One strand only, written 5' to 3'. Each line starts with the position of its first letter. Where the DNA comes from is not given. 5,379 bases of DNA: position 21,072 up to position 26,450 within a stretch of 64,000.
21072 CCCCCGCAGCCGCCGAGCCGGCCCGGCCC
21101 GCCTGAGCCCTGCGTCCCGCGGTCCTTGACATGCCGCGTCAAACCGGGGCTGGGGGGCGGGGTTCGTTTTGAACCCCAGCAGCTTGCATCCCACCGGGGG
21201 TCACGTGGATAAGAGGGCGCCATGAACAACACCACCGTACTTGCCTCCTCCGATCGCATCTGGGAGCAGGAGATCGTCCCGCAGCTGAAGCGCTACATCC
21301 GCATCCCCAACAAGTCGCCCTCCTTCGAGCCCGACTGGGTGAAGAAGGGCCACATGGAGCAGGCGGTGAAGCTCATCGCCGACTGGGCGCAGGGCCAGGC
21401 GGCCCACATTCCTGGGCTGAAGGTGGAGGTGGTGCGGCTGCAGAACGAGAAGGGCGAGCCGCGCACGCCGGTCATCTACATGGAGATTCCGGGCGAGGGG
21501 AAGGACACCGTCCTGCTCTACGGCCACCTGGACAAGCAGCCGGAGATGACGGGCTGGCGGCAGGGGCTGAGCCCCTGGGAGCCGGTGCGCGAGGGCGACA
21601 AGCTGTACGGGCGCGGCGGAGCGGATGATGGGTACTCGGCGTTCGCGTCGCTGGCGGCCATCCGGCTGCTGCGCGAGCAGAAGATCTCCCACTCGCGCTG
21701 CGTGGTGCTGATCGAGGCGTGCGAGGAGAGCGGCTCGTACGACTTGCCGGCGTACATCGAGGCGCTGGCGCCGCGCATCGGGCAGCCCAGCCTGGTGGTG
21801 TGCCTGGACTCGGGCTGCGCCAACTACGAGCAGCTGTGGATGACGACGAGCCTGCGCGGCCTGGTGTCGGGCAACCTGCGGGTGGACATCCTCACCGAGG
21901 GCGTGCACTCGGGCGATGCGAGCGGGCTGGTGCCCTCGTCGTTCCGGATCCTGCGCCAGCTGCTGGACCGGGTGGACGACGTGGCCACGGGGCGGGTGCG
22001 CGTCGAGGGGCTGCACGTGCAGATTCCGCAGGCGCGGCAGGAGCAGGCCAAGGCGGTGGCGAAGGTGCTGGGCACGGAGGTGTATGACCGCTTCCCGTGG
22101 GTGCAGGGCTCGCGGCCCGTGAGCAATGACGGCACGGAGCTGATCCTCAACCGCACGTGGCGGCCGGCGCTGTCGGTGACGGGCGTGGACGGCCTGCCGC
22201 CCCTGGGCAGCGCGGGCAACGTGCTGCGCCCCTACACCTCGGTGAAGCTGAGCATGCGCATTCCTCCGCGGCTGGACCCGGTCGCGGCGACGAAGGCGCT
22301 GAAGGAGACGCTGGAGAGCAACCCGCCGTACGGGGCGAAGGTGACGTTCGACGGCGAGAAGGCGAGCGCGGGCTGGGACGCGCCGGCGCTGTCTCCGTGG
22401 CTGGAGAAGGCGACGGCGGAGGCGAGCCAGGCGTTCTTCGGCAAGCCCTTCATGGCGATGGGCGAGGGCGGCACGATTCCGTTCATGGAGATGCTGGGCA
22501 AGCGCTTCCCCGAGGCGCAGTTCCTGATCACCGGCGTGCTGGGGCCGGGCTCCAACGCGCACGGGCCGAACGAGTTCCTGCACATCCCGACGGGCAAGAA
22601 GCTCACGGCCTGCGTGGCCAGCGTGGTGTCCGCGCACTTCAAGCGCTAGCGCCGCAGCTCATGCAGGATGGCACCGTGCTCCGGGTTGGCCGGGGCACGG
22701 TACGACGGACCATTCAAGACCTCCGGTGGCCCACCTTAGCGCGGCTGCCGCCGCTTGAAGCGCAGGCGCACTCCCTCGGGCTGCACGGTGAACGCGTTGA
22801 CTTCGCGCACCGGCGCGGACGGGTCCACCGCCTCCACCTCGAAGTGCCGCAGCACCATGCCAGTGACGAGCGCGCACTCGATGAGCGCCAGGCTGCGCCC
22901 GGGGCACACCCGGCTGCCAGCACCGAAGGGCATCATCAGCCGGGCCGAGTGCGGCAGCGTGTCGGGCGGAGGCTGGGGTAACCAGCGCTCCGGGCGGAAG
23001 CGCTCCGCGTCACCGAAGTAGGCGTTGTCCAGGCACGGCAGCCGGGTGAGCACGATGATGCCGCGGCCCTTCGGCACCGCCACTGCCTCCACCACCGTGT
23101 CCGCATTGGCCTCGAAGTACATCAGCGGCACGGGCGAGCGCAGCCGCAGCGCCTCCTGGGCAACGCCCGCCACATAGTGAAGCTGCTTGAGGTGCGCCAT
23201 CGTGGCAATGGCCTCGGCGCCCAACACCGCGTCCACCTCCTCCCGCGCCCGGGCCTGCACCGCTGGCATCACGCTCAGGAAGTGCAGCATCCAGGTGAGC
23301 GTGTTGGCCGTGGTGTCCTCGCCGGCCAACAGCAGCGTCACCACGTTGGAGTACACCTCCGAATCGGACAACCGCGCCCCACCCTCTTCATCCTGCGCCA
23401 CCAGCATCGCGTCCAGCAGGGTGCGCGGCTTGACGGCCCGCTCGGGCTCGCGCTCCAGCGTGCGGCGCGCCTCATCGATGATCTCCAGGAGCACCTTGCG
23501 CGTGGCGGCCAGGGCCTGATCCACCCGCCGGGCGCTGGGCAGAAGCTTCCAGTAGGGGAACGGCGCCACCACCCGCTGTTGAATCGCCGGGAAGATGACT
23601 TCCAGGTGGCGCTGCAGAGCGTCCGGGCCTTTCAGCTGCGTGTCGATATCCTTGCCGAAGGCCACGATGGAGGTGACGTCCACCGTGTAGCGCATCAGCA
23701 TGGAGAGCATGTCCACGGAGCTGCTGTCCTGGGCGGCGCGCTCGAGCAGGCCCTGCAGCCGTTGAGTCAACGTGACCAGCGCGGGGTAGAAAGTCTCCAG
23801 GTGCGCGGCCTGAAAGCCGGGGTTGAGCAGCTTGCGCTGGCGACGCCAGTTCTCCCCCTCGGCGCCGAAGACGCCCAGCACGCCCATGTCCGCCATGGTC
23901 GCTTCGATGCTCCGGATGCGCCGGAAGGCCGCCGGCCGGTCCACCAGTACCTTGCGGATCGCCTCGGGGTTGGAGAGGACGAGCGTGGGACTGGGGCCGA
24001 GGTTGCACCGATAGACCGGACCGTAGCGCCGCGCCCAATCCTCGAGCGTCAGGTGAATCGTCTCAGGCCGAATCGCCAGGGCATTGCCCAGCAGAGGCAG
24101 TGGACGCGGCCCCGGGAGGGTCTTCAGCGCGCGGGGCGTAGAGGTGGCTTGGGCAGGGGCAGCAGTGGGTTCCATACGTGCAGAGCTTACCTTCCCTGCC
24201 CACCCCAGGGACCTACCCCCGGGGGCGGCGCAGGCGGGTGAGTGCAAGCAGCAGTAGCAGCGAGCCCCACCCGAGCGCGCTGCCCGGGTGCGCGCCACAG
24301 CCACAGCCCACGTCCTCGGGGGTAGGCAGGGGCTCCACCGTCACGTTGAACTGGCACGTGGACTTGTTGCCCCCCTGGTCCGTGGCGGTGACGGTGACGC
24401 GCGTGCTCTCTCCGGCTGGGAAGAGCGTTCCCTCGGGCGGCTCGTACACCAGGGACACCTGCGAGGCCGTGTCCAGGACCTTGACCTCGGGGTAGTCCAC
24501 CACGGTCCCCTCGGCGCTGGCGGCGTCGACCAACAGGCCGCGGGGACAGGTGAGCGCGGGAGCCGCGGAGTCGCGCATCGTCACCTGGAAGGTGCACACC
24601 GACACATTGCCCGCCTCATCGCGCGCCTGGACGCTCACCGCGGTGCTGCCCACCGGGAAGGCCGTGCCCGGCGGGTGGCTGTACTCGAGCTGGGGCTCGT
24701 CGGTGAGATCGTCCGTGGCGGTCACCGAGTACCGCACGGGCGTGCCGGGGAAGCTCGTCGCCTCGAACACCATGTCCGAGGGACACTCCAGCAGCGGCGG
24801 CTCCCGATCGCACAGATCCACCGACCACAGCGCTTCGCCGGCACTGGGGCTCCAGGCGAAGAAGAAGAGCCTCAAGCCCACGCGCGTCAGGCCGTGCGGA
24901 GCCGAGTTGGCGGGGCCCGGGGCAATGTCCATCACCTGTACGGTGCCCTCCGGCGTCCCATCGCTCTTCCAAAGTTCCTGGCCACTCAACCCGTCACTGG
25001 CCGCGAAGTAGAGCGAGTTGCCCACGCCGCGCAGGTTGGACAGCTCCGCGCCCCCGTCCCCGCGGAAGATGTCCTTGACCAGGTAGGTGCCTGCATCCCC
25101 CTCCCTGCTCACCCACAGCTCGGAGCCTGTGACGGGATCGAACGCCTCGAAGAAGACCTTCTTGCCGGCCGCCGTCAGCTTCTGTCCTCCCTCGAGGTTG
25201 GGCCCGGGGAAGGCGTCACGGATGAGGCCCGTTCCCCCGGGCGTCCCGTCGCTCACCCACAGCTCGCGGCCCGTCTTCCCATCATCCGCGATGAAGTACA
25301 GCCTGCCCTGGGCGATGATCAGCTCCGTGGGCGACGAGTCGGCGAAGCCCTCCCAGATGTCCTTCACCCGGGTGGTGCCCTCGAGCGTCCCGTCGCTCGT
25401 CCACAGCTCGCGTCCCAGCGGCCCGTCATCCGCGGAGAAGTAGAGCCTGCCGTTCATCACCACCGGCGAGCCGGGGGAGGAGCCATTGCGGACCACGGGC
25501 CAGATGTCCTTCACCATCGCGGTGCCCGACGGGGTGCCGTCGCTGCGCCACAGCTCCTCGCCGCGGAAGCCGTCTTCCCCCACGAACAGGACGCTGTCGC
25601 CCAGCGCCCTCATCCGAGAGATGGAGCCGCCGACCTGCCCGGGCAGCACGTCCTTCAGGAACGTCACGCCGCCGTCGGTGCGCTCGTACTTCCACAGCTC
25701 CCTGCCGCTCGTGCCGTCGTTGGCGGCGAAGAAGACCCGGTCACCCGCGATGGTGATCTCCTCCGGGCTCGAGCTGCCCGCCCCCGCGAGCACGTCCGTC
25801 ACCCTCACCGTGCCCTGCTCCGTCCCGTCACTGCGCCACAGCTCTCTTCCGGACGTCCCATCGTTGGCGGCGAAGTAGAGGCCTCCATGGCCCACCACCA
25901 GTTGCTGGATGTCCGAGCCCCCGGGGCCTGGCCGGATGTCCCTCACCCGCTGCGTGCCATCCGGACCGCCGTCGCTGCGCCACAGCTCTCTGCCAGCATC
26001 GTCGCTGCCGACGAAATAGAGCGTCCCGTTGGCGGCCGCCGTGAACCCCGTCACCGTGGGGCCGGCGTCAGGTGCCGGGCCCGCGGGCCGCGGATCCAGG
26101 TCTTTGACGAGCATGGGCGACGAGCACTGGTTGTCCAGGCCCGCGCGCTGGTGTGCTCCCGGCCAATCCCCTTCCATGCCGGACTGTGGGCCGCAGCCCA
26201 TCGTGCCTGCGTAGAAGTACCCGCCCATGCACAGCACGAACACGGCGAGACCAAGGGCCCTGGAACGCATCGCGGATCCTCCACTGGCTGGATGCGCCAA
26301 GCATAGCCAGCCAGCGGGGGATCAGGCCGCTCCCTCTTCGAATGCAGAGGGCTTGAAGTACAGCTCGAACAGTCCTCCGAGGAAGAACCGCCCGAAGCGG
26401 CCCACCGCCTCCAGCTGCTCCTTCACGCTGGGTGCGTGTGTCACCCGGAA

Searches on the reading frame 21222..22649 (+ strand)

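Call 77: search_protein_families(library=pfam, proteins=[window:21222-22649:+], max_evalue=0.00001)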
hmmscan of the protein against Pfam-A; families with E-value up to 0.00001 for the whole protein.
window:21222-22649:+ (475 aa): 2 families
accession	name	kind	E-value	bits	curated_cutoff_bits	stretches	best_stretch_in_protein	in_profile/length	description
PF01546.33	Peptidase_M20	-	2e-21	77.3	24.6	1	98-469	1-204/206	Peptidase family M20/M25/M40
PF07687.19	M20_dimer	-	3.7e-07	30.5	21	1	210-368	2-103/107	Peptidase dimerisation domain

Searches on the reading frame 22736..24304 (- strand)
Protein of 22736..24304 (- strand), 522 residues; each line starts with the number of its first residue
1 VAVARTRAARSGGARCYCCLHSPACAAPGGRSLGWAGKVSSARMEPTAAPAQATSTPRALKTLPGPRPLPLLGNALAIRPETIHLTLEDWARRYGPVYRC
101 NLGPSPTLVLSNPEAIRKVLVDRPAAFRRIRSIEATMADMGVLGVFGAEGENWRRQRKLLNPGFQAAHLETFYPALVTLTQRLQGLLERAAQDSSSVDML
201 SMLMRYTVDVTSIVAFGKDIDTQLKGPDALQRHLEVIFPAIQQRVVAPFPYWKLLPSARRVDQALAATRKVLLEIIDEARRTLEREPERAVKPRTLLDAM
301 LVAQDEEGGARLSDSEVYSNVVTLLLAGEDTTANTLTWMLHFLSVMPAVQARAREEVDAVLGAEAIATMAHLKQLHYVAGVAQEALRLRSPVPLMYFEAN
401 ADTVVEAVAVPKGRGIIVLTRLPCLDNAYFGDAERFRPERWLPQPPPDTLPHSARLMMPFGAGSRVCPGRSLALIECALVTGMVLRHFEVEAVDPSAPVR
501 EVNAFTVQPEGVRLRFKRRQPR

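Call 77: search_protein_families(library=pfam, proteins=[window:22736-24304:-], max_evalue=0.00001)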
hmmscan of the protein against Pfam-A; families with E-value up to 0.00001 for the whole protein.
window:22736-24304:- (522 aa): 1 family
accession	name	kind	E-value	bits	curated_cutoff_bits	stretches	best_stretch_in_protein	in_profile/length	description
PF00067.27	p450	-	3.3e-86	290.3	22.8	1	64-513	2-459/462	Cytochrome P450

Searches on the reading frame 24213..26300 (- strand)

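Call 77: search_protein_families(library=pfam, proteins=[window:24213-26300:-], max_evalue=0.00001)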
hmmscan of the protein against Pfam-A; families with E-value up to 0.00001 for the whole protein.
window:24213-26300:- (695 aa): 2 families
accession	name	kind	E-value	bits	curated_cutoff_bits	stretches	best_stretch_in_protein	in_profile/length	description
PF02494.22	HYR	-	2.6e-22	79.4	21.7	2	498-574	2-80/81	HYR domain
PF13360.13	PQQ_2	-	1.6e-09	38.2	27.6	1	101-339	11-214/233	Outer membrane protein assembly factor BamB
